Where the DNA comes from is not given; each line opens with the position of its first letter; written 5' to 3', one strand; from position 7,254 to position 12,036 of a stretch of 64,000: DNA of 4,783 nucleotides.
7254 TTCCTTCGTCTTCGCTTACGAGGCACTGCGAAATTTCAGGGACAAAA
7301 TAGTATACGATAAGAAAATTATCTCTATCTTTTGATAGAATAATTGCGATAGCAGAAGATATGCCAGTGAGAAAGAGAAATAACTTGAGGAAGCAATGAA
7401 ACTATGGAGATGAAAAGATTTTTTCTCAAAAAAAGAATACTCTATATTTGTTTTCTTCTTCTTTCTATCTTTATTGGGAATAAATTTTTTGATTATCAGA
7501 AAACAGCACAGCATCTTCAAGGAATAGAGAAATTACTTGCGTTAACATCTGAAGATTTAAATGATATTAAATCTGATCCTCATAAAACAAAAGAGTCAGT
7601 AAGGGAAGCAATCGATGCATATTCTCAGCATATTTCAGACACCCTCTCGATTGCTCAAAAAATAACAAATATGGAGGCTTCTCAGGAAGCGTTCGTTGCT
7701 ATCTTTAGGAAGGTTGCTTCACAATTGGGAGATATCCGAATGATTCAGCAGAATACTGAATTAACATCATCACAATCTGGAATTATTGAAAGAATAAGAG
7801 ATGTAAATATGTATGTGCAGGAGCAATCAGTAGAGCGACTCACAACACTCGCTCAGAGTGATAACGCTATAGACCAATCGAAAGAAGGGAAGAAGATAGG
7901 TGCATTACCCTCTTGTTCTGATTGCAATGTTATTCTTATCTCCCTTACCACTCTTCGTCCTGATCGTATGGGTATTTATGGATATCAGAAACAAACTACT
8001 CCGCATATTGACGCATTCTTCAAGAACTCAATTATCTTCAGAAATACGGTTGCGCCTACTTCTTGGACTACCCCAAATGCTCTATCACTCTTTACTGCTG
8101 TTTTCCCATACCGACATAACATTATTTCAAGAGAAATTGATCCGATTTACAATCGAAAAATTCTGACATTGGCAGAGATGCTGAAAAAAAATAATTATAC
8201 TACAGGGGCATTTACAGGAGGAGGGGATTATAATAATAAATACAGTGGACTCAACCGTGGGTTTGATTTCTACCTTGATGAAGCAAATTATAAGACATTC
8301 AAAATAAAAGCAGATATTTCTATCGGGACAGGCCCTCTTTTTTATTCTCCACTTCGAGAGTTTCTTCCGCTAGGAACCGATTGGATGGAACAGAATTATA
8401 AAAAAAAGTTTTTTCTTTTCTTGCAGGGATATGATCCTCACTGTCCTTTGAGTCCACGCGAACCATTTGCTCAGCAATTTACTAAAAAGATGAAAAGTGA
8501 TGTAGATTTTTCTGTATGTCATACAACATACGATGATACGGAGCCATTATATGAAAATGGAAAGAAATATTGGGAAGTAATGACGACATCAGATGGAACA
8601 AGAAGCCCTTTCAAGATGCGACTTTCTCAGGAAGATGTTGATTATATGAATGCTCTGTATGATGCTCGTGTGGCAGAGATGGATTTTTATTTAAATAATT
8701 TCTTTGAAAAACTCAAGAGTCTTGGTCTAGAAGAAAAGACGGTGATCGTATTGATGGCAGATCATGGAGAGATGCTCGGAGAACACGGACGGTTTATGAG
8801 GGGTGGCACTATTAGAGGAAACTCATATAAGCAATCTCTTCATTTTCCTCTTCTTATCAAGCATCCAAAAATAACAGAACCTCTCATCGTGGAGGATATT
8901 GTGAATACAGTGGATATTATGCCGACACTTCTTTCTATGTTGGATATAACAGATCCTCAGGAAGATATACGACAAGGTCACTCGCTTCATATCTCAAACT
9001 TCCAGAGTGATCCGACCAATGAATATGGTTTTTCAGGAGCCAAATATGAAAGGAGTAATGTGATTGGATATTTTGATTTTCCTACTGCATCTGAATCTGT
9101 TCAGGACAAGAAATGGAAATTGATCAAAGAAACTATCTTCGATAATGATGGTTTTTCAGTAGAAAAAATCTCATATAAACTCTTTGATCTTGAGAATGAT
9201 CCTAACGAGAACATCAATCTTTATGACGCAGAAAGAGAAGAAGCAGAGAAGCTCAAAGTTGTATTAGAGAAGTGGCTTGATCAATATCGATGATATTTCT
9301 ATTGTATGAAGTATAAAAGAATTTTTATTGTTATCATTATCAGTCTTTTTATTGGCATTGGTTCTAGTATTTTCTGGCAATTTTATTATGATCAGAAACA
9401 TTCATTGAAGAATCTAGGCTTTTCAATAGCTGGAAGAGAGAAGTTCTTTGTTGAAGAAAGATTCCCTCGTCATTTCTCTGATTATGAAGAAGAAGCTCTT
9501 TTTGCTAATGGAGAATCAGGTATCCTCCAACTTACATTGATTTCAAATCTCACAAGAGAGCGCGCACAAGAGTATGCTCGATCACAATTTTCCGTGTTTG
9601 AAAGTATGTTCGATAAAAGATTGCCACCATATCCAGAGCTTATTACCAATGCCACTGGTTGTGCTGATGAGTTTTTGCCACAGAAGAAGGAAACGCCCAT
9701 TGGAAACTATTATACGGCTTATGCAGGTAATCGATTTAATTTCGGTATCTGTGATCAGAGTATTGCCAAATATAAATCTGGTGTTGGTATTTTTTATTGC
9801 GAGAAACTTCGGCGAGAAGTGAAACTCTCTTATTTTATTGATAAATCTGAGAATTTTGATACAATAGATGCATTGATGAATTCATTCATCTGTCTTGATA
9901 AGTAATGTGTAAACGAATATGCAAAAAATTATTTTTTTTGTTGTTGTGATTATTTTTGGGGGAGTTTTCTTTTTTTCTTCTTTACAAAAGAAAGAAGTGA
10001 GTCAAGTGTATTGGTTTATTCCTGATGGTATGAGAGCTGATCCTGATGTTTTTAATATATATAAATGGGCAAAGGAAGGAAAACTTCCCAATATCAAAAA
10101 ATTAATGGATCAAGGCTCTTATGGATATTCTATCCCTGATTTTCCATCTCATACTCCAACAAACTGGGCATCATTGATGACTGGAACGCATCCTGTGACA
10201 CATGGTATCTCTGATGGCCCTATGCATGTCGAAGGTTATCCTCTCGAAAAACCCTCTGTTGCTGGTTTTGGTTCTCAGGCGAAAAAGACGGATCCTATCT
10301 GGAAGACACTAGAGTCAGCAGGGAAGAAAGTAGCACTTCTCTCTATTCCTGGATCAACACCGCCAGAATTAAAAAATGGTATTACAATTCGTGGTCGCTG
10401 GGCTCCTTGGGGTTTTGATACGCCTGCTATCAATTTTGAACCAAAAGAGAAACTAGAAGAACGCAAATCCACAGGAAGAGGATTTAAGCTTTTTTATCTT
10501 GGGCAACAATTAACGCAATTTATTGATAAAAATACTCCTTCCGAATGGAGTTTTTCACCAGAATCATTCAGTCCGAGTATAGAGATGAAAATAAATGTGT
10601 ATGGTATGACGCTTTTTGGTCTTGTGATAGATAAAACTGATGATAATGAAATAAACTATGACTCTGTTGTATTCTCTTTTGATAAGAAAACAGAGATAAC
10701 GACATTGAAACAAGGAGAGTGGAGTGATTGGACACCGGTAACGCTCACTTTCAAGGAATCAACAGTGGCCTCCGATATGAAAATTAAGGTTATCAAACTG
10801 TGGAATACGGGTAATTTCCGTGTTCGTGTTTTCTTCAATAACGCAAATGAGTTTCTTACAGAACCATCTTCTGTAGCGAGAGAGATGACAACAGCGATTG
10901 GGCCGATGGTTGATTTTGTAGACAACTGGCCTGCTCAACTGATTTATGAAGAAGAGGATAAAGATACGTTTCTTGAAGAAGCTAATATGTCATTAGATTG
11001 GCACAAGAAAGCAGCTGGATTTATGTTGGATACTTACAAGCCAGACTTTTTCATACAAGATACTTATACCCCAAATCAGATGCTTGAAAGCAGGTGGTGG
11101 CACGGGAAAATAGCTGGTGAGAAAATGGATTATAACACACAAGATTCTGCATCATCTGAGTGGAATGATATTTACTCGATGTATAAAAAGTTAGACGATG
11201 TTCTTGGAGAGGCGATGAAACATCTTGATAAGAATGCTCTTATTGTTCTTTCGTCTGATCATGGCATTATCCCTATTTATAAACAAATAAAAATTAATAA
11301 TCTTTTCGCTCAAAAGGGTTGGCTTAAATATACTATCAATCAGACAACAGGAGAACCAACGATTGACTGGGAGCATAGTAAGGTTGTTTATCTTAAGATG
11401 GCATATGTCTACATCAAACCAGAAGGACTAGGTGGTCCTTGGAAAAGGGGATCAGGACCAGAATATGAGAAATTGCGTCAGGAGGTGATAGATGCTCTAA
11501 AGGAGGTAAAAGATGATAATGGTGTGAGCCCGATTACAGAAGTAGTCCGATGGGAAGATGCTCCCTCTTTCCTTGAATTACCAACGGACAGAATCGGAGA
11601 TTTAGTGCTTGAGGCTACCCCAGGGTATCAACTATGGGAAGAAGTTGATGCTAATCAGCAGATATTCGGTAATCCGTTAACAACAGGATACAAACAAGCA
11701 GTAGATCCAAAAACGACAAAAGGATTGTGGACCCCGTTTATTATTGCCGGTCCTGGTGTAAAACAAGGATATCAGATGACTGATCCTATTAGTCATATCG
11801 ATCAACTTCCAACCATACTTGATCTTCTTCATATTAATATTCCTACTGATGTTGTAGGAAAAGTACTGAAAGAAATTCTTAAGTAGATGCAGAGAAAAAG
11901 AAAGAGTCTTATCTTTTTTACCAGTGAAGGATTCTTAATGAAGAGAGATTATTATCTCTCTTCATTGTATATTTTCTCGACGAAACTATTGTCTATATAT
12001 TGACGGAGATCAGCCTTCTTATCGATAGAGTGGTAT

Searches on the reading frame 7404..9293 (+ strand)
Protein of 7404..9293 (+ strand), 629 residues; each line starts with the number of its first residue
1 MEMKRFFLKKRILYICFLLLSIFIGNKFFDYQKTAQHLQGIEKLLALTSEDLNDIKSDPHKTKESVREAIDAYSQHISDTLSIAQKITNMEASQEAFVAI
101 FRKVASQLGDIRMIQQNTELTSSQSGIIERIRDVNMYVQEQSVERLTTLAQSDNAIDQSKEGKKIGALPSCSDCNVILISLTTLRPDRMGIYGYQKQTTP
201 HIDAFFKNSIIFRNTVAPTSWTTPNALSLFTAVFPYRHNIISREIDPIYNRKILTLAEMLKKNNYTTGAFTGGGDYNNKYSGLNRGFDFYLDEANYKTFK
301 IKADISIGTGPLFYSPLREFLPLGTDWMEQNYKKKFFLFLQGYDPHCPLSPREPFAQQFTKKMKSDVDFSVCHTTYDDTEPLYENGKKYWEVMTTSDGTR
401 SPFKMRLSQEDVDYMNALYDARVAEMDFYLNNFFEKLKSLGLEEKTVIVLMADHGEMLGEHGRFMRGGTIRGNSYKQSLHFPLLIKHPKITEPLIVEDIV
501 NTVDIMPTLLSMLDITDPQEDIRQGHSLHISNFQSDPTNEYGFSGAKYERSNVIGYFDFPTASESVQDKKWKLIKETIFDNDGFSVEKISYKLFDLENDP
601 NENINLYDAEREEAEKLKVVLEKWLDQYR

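Call 80: search_protein_families(library=pfam, proteins=[window:7404-9293:+], max_evalue=0.0001)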
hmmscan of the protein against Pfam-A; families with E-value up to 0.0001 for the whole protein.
window:7404-9293:+ (629 aa): 4 families
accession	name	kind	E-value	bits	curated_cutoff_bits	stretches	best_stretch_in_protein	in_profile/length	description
PF00884.28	Sulfatase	-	9.5e-40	137.2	25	1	175-515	2-301/301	Sulfatase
PF16347.10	SGSH_C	-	6e-12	46.4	29.3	1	474-625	11-148/154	N-sulphoglucosamine sulphohydrolase, C-terminal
PF01663.27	Phosphodiest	-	3.7e-09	37.1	23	0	176-247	1-70/342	Type I phosphodiesterase / nucleotide pyrophosphatase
PF02995.22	DUF229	-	8.6e-08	31.7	25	1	354-467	247-354/496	Protein of unknown function (DUF229)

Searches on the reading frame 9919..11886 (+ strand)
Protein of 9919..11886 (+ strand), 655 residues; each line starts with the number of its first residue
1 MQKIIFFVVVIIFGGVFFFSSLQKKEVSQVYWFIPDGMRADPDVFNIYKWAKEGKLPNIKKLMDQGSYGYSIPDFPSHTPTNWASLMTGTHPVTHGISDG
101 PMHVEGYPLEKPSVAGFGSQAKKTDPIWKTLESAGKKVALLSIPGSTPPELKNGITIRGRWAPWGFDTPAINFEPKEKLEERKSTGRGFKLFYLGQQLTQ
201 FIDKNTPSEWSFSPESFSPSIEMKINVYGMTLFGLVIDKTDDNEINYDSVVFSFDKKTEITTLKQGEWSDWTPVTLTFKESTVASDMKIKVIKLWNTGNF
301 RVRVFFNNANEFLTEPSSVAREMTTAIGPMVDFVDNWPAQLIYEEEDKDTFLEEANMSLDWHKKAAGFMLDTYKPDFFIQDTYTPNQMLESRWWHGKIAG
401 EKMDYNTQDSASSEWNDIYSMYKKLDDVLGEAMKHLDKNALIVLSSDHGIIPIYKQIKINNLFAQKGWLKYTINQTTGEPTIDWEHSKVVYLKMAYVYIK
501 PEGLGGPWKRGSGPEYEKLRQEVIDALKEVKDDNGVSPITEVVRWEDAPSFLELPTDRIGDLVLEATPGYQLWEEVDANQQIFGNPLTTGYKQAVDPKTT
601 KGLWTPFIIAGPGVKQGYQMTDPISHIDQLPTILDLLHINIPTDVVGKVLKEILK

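Call 80: search_protein_families(library=pfam, proteins=[window:9919-11886:+], max_evalue=0.0001)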
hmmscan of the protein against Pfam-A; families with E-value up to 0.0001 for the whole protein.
window:9919-11886:+ (655 aa): 2 families
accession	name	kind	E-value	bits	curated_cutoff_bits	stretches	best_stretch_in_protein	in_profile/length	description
PF01663.27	Phosphodiest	-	6.2e-32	112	23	2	34-184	5-141/342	Type I phosphodiesterase / nucleotide pyrophosphatase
PF00884.28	Sulfatase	-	8.1e-07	29.1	25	0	602-639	264-301/301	Sulfatase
